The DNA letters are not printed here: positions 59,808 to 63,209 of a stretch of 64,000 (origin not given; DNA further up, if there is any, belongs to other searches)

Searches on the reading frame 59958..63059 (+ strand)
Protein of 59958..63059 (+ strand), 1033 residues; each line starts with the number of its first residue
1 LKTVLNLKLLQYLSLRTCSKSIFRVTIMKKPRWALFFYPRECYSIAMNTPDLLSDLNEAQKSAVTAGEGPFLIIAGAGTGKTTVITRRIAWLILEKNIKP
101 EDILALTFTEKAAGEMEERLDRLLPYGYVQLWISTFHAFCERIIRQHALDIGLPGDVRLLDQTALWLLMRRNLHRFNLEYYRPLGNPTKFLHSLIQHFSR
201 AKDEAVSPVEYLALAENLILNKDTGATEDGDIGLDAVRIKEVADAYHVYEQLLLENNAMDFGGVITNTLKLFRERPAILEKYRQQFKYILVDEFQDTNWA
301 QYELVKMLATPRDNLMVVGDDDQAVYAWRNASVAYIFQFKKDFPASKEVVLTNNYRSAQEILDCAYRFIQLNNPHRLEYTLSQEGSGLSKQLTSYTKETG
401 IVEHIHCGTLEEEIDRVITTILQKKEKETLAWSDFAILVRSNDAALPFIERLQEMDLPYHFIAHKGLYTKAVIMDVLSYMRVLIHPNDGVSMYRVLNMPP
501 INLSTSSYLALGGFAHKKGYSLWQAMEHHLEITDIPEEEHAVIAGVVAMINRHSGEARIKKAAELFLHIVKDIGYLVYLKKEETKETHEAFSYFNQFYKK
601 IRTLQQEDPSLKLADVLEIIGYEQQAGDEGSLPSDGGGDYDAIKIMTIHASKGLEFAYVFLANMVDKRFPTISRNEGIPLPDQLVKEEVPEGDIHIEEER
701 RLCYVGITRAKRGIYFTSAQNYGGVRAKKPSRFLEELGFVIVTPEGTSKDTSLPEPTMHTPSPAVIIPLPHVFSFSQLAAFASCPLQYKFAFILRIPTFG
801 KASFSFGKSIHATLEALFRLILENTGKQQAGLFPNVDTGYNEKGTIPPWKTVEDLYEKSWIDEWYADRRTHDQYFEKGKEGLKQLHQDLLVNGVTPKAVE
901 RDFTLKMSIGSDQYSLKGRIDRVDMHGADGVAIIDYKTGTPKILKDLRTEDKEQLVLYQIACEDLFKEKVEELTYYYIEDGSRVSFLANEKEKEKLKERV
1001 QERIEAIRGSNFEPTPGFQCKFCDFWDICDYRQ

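Call 30: search_protein_families(library=ncbifam, proteins=[window:59958-63059:+], max_evalue=1e-10)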
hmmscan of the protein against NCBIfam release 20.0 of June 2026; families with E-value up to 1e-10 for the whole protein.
window:59958-63059:+ (1033 aa): 15 families
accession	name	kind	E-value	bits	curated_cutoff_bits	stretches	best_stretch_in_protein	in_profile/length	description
TIGR01073.1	pcrA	equivalog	3.1e-145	485.4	911.2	1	52-743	1-637/725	DNA helicase PcrA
TIGR01074.1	rep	equivalog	9.2e-125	417.4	951.45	1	56-737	2-633/668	DNA helicase Rep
NF008743.0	PRK11773.1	equivalog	3.5e-120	402.5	965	1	47-739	1-638/720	DNA helicase II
TIGR01075.1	uvrD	equivalog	1.7e-113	380.4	1144.45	1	52-738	1-632/715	DNA helicase II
NF008172.0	PRK10919.1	equivalog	2.6e-90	303.5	1168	1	56-738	3-634/673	DNA helicase Rep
NF008276.0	PRK11054.1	equivalog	4.4e-58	197.3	543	2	54-147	195-286/684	DNA helicase IV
TIGR02785.1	addA_Gpos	equivalog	1.4e-51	175.6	707.65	3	248-364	347-475/1234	helicase-exonuclease AddAB subunit AddA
TIGR02784.1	addA_alphas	equivalog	1.3e-43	149.6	860.75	1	419-714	570-865/1138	double-strand break repair helicase AddA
TIGR00609.1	recB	equivalog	3.7e-42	144.6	696.05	1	235-721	319-815/1175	exodeoxyribonuclease V subunit beta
NF010487.0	PRK13909.1-4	equivalog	1.7e-31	109.3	759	1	255-485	294-528/924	RecB-like helicase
NF010485.0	PRK13909.1-2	equivalog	4.6e-31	107.9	650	1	241-455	283-494/909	RecB-like helicase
NF010486.0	PRK13909.1-3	equivalog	3.9e-20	71.5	1109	0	286-486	331-537/921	RecB-like helicase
NF008128.0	PRK10876.1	equivalog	1.6e-16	59.2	1697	0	280-370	372-462/1181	exodeoxyribonuclease V subunit beta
TIGR00372.1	cas4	equivalog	2e-14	53.9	65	1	874-1030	31-179/180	CRISPR-associated protein Cas4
NF010484.0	PRK13909.1-1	equivalog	2.2e-12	45.6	1074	0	74-120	11-56/945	RecB-like helicase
